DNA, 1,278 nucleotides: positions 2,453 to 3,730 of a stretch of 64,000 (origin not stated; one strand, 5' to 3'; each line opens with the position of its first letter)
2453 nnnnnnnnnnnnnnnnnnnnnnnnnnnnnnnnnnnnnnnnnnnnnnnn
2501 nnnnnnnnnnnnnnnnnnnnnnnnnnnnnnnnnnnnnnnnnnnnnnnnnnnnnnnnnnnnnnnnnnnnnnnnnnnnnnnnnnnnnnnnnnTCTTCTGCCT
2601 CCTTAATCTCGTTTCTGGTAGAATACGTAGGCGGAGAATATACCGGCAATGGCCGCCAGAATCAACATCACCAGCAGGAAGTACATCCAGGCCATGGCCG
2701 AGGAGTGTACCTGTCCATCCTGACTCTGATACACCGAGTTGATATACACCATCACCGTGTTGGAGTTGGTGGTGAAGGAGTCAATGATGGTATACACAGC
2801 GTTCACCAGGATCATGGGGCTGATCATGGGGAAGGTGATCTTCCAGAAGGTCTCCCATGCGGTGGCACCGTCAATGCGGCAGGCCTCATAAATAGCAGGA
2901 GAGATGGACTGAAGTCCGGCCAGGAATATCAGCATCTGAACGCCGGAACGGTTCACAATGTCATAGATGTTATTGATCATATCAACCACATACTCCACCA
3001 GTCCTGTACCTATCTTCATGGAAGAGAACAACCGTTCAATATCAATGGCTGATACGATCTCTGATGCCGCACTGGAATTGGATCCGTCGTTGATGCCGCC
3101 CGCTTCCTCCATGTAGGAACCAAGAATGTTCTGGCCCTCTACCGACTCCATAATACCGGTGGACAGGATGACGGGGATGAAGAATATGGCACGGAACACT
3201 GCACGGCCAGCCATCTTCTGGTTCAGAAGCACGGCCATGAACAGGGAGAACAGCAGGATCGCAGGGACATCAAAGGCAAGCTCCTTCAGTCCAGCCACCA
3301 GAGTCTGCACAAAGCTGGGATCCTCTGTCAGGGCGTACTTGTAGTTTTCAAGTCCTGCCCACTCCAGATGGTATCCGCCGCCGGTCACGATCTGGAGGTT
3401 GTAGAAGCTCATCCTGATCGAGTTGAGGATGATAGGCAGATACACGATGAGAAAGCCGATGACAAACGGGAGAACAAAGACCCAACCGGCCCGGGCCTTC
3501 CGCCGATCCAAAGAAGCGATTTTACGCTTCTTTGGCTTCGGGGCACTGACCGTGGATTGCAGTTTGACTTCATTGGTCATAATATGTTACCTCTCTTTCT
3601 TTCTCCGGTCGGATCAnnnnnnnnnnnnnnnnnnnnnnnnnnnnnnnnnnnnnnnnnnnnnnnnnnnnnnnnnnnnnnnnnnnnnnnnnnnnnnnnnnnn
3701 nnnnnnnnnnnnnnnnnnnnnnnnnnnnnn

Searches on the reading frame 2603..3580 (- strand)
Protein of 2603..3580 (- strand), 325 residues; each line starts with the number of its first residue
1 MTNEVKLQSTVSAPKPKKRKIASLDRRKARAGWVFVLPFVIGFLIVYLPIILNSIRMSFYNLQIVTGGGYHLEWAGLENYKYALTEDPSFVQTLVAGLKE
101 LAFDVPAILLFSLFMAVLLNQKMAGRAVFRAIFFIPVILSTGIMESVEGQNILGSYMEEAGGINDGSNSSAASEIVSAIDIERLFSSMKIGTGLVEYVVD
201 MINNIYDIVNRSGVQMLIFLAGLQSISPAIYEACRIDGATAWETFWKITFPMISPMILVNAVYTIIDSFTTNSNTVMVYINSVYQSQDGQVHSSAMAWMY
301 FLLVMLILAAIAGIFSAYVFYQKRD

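Call 5: search_protein_families(library=pfam, proteins=[window:2603-3580:-], max_evalue=0.01)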
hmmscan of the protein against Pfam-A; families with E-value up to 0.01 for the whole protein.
window:2603-3580:- (325 aa): 1 family
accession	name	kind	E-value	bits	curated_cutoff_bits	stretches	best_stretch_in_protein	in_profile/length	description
PF00528.27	BPD_transp_1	-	7e-11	42.6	26.4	1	216-321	69-175/184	Binding-protein-dependent transport system inner membrane component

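Call 8: search_protein_families(library=ncbifam, proteins=[window:2603-3580:-], max_evalue=0.01)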
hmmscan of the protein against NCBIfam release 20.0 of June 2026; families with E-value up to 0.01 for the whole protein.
window:2603-3580:- (325 aa): 10 families
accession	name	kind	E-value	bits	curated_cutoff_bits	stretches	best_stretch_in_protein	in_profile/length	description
NF007852.0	PRK10561.1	equivalog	3.7e-12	46.7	335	2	213-271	171-233/295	sn-glycerol-3-phosphate ABC transporter permease UgpA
NF040932.1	ABC_arch_GlcU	equivalog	4.1e-07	29.9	340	1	209-270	145-203/272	glucose ABC transporter permease GlcU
NF008232.0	PRK10999.1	equivalog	5.7e-07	28.6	392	1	216-303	390-473/520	maltose ABC transporter permease MalF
TIGR00969.1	3a0106s02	subfamily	2.6e-05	23.8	240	1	223-267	166-210/272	sulfate ABC transporter permease subunit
TIGR01581.1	Mo_ABC_porter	hypoth_equivalog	2.7e-05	23.8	210.3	1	221-278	124-181/225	ABC transporter permease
NF040931.1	ABC_arch_GlcT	equivalog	0.00021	21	360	1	210-274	153-217/278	glucose ABC transporter permease GlcT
NF006939.0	PRK09421.1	equivalog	0.00023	20.6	262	0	223-277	116-170/230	molybdate ABC transporter permease subunit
NF008231.0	PRK10998.1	equivalog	0.00027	20.6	261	1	223-270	181-228/296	maltose ABC transporter permease MalG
TIGR03262.1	PhnU2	equivalog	0.00038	19.2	593.25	1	214-282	423-491/546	putative 2-aminoethylphosphonate ABC transporter permease subunit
TIGR02139.1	permease_CysT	equivalog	0.0061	16.2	246.1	1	223-264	155-196/265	sulfate ABC transporter permease subunit CysT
